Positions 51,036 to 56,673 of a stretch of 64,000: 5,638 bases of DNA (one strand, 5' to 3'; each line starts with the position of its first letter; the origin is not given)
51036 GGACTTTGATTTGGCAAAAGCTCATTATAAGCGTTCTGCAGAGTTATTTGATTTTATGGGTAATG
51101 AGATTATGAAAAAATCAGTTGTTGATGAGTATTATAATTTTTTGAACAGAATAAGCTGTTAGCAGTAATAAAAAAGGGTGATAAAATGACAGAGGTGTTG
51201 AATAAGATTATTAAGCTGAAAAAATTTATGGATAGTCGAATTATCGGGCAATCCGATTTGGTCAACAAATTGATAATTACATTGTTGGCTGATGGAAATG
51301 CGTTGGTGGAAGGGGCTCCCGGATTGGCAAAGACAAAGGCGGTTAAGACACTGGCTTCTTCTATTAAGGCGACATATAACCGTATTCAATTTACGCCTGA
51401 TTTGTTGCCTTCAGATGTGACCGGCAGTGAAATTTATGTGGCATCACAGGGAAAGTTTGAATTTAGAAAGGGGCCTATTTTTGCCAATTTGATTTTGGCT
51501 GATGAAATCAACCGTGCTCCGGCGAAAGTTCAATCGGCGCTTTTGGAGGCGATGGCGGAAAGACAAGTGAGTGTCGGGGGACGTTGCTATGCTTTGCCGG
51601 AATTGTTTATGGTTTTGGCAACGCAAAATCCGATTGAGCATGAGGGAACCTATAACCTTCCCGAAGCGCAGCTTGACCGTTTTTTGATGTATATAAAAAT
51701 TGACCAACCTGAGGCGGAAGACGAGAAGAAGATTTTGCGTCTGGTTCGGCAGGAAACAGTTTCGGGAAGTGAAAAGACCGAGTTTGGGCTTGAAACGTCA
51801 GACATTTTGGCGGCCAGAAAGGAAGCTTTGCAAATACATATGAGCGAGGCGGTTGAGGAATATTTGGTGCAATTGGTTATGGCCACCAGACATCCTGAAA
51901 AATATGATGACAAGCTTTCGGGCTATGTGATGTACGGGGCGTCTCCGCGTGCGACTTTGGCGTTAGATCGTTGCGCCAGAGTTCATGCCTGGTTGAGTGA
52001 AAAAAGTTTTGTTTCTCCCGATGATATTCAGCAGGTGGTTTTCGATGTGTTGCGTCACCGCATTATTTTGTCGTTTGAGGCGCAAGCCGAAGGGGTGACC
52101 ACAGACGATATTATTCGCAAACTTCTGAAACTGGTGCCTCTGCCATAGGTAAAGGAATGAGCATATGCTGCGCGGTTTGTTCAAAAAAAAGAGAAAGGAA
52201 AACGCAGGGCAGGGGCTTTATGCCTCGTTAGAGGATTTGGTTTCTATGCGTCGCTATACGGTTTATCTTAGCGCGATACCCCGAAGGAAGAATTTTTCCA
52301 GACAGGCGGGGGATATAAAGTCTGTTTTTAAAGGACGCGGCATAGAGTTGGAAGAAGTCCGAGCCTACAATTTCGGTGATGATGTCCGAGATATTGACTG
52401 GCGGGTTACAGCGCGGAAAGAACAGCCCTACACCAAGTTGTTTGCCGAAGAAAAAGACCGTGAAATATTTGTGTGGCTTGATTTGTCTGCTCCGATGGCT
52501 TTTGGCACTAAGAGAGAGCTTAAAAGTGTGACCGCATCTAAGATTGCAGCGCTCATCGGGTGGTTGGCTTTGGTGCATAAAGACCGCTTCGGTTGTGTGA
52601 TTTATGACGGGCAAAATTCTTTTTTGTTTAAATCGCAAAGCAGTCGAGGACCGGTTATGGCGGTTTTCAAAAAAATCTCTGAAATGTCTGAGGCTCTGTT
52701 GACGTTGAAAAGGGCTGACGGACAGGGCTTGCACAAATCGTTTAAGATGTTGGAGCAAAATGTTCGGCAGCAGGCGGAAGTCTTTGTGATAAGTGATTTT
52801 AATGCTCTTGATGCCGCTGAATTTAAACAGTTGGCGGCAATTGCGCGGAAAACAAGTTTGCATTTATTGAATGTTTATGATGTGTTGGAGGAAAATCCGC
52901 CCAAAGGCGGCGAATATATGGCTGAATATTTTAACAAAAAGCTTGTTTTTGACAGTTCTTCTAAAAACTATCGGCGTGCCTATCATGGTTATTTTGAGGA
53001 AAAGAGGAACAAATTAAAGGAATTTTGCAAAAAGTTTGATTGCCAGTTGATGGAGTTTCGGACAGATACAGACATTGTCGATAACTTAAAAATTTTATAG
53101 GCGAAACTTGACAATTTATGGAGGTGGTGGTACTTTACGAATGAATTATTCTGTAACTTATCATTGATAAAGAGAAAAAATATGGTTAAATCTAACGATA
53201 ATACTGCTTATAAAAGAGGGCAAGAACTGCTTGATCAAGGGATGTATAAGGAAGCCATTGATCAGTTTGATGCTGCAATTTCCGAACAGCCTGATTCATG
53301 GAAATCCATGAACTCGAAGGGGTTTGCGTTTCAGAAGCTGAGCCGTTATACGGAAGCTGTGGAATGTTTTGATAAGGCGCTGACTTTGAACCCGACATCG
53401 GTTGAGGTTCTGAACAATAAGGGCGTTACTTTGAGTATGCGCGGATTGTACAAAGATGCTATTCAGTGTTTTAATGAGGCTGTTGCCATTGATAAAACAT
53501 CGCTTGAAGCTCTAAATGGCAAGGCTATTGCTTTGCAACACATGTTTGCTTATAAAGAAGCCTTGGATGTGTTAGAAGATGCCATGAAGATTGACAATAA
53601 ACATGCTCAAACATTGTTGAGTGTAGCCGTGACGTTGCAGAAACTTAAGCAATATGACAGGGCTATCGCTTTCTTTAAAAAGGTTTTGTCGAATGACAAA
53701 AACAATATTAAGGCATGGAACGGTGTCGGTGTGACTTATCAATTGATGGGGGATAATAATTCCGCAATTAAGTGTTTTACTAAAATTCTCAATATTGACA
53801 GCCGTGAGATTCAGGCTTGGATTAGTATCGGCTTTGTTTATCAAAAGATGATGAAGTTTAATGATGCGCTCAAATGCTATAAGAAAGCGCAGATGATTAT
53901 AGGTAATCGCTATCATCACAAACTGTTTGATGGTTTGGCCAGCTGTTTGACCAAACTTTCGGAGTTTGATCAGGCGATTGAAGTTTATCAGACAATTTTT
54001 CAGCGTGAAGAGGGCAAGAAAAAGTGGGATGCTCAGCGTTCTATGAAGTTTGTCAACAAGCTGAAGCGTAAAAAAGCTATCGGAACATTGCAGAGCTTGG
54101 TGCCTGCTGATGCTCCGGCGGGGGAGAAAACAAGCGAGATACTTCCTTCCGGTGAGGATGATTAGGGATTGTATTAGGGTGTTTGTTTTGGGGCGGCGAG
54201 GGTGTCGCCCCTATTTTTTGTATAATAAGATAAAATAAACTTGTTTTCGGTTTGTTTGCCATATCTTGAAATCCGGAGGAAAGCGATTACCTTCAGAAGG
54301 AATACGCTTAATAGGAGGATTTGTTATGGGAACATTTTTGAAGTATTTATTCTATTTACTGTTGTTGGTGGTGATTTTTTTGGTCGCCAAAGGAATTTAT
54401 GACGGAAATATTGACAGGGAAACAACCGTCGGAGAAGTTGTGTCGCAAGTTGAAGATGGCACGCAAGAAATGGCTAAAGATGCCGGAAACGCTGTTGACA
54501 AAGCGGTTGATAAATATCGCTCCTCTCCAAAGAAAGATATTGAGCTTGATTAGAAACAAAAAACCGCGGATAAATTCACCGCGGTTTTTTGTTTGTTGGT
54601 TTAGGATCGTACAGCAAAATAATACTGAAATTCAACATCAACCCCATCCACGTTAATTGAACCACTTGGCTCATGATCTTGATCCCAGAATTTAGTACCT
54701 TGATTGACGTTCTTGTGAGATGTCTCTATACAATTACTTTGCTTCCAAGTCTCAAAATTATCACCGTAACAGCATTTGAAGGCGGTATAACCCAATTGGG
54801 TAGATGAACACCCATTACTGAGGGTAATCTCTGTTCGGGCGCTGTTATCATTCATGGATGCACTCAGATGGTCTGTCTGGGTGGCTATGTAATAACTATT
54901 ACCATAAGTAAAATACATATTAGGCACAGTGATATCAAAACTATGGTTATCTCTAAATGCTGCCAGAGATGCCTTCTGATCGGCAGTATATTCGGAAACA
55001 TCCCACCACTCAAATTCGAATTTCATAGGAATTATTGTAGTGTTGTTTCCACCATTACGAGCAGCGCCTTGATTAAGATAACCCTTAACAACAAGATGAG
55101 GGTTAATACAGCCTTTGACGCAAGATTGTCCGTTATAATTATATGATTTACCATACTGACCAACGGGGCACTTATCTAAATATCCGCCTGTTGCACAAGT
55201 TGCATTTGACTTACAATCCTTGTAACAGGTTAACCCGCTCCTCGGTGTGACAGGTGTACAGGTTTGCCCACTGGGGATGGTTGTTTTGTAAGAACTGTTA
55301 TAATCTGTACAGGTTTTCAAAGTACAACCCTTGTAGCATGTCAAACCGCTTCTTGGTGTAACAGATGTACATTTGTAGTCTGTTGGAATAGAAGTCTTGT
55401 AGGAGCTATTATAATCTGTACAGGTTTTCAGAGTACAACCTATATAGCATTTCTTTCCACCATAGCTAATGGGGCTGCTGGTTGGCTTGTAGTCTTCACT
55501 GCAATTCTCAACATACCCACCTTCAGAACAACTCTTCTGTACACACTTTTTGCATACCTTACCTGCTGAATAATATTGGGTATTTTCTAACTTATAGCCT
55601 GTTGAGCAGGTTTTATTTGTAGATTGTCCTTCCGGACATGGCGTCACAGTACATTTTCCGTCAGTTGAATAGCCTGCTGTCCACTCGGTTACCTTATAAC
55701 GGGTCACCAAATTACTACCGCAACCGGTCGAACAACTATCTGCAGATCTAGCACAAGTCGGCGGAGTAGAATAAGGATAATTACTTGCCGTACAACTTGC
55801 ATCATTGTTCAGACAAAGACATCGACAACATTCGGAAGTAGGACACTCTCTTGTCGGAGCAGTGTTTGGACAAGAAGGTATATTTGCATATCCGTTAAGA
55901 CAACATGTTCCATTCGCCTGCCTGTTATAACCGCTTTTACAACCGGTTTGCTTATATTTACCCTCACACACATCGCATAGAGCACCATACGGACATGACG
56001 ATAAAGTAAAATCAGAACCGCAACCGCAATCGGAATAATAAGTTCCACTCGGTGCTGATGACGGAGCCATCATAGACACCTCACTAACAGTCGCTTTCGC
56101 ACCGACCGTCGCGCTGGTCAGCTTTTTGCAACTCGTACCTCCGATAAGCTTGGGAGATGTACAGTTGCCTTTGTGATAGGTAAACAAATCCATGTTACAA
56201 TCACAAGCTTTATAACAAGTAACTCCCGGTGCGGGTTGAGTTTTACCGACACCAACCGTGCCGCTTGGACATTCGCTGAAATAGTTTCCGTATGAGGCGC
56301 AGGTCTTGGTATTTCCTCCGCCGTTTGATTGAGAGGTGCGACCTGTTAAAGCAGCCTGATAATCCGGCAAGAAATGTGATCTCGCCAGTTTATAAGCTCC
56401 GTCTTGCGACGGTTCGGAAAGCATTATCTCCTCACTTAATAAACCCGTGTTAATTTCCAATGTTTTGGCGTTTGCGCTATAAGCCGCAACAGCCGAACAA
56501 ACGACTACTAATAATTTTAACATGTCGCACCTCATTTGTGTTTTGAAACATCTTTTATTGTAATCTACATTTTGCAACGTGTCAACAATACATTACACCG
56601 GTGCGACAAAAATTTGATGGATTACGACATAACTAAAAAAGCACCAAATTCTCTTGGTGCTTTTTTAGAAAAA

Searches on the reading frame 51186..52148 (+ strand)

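Call 86: search_protein_families(library=pfam, proteins=[window:51186-52148:+], max_evalue=0.0001)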
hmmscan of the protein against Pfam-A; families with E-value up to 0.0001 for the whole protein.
window:51186-52148:+ (320 aa): 4 families
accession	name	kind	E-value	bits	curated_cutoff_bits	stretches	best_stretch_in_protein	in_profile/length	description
PF07726.17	AAA_3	-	1e-62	210.2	27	1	39-168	2-131/131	ATPase family associated with various cellular activities (AAA)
PF17863.7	AAA_lid_2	-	4.4e-21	74.8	22.7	1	248-312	9-73/74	AAA lid domain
PF20030.5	bpMoxR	-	1.6e-15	57.2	27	1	10-186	5-180/205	MoxR domain in the MoxR-vWA-beta-propeller ternary systems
PF07728.20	AAA_5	-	1.8e-13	51.1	22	1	40-166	3-139/139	AAA domain (dynein-related subfamily)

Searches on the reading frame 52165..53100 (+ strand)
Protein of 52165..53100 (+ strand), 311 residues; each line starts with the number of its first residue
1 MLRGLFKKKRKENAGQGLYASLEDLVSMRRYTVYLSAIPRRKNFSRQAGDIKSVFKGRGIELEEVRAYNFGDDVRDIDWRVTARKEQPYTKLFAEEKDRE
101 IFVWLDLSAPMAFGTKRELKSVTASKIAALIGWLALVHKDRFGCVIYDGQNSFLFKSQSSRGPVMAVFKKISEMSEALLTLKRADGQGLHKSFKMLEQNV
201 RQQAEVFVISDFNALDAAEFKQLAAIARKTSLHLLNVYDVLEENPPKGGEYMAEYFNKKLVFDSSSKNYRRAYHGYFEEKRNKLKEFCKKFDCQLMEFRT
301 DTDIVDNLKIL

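Call 86: search_protein_families(library=pfam, proteins=[window:52165-53100:+], max_evalue=0.0001)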
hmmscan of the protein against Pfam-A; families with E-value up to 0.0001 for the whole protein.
window:52165-53100:+ (311 aa): 1 family
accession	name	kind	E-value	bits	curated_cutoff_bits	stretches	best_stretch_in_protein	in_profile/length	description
PF01882.25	DUF58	-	1.1e-35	123.3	23.4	1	64-281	1-214/216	Protein of unknown function DUF58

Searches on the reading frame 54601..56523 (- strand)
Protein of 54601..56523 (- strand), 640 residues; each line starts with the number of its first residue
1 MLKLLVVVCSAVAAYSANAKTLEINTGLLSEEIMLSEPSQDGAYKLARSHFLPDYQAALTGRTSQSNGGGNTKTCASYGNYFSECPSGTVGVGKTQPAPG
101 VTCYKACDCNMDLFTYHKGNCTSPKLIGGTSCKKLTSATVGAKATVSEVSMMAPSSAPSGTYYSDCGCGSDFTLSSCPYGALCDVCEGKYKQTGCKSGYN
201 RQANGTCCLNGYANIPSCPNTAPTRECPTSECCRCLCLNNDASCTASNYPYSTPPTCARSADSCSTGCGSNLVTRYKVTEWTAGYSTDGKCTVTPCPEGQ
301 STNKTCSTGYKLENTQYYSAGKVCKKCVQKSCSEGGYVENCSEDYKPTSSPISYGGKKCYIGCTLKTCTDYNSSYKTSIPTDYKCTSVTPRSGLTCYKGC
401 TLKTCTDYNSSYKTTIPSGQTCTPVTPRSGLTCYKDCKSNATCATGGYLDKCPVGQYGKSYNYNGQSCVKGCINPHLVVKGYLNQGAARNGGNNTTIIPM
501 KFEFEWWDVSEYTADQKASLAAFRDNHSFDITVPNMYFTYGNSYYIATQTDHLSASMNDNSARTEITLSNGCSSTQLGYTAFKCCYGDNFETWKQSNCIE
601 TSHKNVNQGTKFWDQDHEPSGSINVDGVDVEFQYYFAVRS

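Call 6: search_protein_families(library=pfam, proteins=[window:54601-56523:-], max_evalue=1)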
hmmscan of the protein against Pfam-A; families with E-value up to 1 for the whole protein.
window:54601-56523:- (640 aa): 2 families
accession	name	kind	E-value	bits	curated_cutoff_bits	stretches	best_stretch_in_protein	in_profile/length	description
PF16677.11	GP3_package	-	0.19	12.3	29.4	0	337-375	19-57/105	DNA-packaging protein gp3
PF04385.20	FAINT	-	0.21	12.1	20.7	0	89-126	21-58/78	Domain of unknown function, DUF529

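Call 7: search_protein_families(library=ncbifam, proteins=[window:54601-56523:-], max_evalue=1)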
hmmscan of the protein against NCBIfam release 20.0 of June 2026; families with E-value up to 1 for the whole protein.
window:54601-56523:- (640 aa): 0 families

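Call 15: list_cluster_members(proteins=[P0001, P0004, P0009, P0010, P0012, window:54601-56523:-, window:54601-56577:-, P0002, P0013, P0014])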
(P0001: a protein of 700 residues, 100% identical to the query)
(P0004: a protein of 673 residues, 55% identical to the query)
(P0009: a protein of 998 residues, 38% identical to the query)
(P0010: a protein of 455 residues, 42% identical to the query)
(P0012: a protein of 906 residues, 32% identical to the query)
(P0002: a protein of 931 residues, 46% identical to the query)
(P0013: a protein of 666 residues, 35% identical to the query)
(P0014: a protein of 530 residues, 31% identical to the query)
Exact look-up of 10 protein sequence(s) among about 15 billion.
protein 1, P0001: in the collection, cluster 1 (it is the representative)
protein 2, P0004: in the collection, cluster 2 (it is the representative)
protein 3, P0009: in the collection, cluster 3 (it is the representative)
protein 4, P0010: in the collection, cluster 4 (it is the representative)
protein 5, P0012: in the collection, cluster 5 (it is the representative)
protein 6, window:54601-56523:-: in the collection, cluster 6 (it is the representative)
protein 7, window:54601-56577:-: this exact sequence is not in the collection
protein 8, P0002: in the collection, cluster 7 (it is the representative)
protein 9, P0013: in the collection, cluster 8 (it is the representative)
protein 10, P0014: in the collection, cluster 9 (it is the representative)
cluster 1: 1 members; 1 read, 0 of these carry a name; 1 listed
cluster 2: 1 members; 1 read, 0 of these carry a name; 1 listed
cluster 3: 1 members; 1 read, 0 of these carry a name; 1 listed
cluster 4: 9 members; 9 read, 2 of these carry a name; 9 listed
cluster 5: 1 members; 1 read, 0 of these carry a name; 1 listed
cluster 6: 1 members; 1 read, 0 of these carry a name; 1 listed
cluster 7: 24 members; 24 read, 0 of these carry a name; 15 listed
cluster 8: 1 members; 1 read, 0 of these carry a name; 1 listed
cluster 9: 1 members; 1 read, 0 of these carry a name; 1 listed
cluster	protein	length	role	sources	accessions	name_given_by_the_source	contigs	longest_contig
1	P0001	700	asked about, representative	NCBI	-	-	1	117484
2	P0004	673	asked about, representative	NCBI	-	-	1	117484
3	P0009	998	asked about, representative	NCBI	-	-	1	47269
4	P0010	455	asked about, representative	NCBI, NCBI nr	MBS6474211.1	MAG: hypothetical protein KH347_08215, partial [Acetobacter sp.] | hypothetical protein [Acetobacter sp.]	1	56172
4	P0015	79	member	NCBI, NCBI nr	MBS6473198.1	MAG: hypothetical protein KH347_02995 [Acetobacter sp.] | hypothetical protein [Acetobacter sp.]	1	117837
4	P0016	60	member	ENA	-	-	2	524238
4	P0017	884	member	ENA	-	-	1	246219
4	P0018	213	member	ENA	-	-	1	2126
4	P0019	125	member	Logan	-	-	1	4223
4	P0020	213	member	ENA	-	-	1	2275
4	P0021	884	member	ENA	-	-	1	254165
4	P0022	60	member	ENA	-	-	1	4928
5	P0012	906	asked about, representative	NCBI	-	-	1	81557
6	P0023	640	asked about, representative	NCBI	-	-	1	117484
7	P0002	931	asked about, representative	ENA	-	-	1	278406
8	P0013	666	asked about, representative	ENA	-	-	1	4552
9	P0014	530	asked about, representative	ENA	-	-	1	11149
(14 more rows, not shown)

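Call 23: search_solved_structures(query=window:54601-56523:-, max_evalue=10)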
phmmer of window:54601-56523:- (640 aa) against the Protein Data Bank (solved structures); distinct sequences matched with E-value up to 10: 0.

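Call 40: find_homologous_proteins(query=window:54601-56523:-, max_evalue=0.001)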
Query window:54601-56523:- (640 aa): 25 proteins with E <= 0.001 among 7092 candidates.
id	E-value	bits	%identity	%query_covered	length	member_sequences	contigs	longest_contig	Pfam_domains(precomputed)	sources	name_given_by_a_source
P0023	0.0e+0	1489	100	100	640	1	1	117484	-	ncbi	-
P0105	4.8e-208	711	74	74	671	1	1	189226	-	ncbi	-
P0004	6.3e-206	704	57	99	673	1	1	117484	-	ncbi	-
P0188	9.0e-87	310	66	17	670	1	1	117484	-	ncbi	-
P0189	2.5e-85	306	35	69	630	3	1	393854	-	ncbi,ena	-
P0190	5.6e-76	275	34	69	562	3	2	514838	-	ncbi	-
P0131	5.1e-23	100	28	72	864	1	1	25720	PF07699.20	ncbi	-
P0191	1.0e-16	79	61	13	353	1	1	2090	-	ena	-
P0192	2.7e-15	74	47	18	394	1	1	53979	-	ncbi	ncbi:MAG: hypothetical protein ACK5N8_07925 [Alphaproteobacteria bacterium]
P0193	1.0e-14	72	24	32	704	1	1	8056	-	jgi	-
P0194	1.4e-13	69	42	29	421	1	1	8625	-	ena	-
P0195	2.3e-11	61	55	13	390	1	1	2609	-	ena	-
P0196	4.0e-11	60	56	12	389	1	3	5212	-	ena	-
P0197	4.7e-11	60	45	18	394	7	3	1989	-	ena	-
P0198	5.4e-11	60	45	18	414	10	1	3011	-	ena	-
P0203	9.9e-9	52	63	8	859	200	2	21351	-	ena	-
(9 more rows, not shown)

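Call 47: find_encoding_contigs(protein=P0188, flank=6000, max_places=2)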
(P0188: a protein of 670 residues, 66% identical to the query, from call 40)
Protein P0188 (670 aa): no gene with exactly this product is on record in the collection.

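Call 48: find_encoding_contigs(protein=P0189, flank=8000, max_places=2)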
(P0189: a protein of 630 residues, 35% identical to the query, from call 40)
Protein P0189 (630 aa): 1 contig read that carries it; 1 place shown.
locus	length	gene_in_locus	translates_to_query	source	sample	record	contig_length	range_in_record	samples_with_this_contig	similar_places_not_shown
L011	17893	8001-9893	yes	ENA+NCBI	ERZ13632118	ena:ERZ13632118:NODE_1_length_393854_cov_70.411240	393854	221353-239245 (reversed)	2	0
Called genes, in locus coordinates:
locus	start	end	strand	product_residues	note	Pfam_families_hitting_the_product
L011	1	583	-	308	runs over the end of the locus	PF00889:EF_TS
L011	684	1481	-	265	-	PF00318:Ribosomal_S2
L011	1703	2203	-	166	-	-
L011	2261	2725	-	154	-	-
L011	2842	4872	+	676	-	PF02518:HATPase_c, PF00204:DNA_gyraseB, PF01751:Toprim, PF00986:DNA_gyraseB_C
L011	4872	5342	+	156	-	PF00583:Acetyltransf_1, PF13673:Acetyltransf_10, PF13508:Acetyltransf_7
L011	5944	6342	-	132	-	PF05656:DUF805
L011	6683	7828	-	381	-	PF00149:Metallophos, PF12850:Metallophos_2 (faint)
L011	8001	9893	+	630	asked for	-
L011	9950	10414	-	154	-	PF02556:SecB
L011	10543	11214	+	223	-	PF04280:Tim44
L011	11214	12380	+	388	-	PF03562:MltA, PF06725:3D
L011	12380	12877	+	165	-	-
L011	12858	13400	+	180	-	PF01713:Smr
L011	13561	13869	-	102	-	PF02021:UPF0102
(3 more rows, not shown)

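Call 75: predict_structure(alignment_id=A7)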
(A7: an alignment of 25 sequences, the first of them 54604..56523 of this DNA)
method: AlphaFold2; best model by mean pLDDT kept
length: 640 residues; sequences in the alignment: 25
mean_pLDDT: 59.2   pTM: 0.30
mean pLDDT of the five models: 59.2, 59.0, 58.4, 58.3, 54.8
residues with pLDDT >= 90: 19; 70-90: 238; 50-70: 128; < 50: 255
segments of 3 or more residues with pLDDT < 50: 1-73, 115-132, 136-181, 183-192, 487-493, 495-497, 542-556, 558-620, 625-628, 635-640
pLDDT, mean of each block of 10 residues (from residue 1): 33 33 30 31 31 39 30 55 69 75 72 45 34 46 34 31 31 38 45 66 76 73 68 70 80 75 76 79 54 70 82 78 80 81 84 81 87 88 87 85 89 85 87 83 70 77 77 68 50 47 62 74 63 49 46 45 40 29 32 35 27 38 50 44
secondary structure, 60 per line:
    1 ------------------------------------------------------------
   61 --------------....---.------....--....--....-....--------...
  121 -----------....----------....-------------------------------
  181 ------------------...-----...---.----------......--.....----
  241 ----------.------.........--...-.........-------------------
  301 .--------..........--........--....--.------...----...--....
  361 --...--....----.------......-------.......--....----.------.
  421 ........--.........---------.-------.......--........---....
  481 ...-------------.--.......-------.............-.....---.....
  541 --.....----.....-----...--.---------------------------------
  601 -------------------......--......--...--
elements in order (helices of 4 or more, strands of 3 or more residues): H75-78 E89-92 E95-98 E101-104 E106-109 E132-135 E146-149 E199-201 E207-209 E224-229 E232-236 E258-266 E273-281 E310-319 E322-329 H332-335 E345-347 E352-354 E357-360 E363-365 H368-371 E383-388 E396-402 H405-408 E420-428 E431-439 E457-463 E466-473 E477-483 E500-506 H514-526 E528-532 E536-540 E543-547 E552-556 E562-564 E620-625 E628-633 E636-638

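Call 77: fold_search(model_id=the predicted structure, library=pdb)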
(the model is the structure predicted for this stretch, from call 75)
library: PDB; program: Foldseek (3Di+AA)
matches with E <= 10: 223; with E <= 0.001: 0
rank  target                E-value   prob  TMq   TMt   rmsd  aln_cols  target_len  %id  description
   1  3nwa_D                3.8e-01  0.06  0.06  0.06  25.6       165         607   10  Glycoprotein B from Herpes simplex virus type 1, W174R mutant, low-pH (released 2010-12-01)
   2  5ys6                  4.7e-01  0.04  0.05  0.06  28.2       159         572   11  Structure of the ectodomain of pseudorabies virus glycoproten B (released 2017-12-27)
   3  6vn1_A                9.1e-01  0.03  0.04  0.05  28.9       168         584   10  A 2.8 Angstrom Cryo-EM Structure of a Glycoprotein B-Neutralizing Antibody Complex Reveals a Critical Domain for Herpe (released 2020-07-15)
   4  6vlk_A                1.3e+00  0.02  0.05  0.05  27.8       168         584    9  A varicella-zoster virus glycoprotein (released 2020-07-15)
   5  8jxf_B                1.5e+00  0.01  0.06  0.04  40.6       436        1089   12  rat megalin RAP complex bodyA (released 2024-06-19)
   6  3nw8_C                1.8e+00  0.03  0.06  0.07  26.1       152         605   14  Glycoprotein B from Herpes simplex virus type 1, Y179S mutant, high-pH (released 2010-12-01)
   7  8jxc_A                1.8e+00  0.02  0.06  0.04  15.4       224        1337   16  rat megalin wingB (released 2024-06-19)
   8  9mvu_A                2.0e+00  0.01  0.05  0.06  25.9       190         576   14  C6 Herpes Virus Simplex Neutralizing Nanobody Bound to HSV Glycoprotein gB (released 2025-08-13)
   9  8fpw                  2.6e+00  0.15  0.05  0.15   4.8        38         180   18  Crystal structure of tumor related RhoA mutant A161V in complex with GDP (released 2024-06-05)
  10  9jms_B                2.6e+00  0.02  0.05  0.06  27.7       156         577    8  Cryo-EM structure of VZV gB and FAB 16F9 complex (released 2025-09-24)
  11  6vlk_B                2.6e+00  0.02  0.05  0.06  27.9       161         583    9  A varicella-zoster virus glycoprotein (released 2020-07-15)
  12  6esc                  2.7e+00  0.02  0.06  0.06  27.3       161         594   13  Crystal structure of Pseudorabies virus glycoprotein B (released 2017-11-08)
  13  5fi1_B                2.9e+00  0.12  0.04  0.13   6.4        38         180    8  Crystal Structure of the P-Rex1 DH/PH tandem in complex with Cdc42 (released 2016-04-20)
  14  7u2p_B                2.9e+00  0.11  0.04  0.13   7.1        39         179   20  Structure of TcdA GTD in complex with RhoA (released 2022-05-04)
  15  5ys2_C                2.9e+00  0.01  0.05  0.12  16.5       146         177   12  Structure of the domain IV(D_IV) of Pseudorabies virus glycoprotein B( PRV gB) (released 2017-12-27)
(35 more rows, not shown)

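Call 99: find_encoding_contigs(protein=P0203, flank=8000, max_places=2)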
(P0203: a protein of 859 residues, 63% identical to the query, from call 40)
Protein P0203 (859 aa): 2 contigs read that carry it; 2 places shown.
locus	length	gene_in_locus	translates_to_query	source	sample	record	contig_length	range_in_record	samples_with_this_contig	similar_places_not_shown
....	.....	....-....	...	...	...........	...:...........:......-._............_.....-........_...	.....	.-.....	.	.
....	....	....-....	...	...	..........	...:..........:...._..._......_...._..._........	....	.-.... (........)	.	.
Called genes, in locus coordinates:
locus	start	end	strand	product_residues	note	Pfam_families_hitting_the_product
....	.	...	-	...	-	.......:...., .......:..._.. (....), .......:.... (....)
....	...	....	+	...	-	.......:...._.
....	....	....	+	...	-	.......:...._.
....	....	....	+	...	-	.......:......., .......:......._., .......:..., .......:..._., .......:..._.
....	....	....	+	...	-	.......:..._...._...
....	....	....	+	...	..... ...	-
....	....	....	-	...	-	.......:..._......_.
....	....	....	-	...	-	-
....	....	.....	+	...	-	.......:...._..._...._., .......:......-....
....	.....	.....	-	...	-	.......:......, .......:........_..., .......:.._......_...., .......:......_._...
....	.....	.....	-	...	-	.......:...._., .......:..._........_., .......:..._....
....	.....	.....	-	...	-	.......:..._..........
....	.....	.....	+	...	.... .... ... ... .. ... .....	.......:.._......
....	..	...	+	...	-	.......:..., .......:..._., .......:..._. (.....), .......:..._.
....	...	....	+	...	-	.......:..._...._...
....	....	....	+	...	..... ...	-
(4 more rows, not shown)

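Call 115: search_solved_structures(query=A7, max_evalue=1)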
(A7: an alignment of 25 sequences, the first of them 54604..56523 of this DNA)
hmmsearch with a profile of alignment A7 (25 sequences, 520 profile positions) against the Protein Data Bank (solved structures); distinct sequences matched with E-value up to 1: 0.
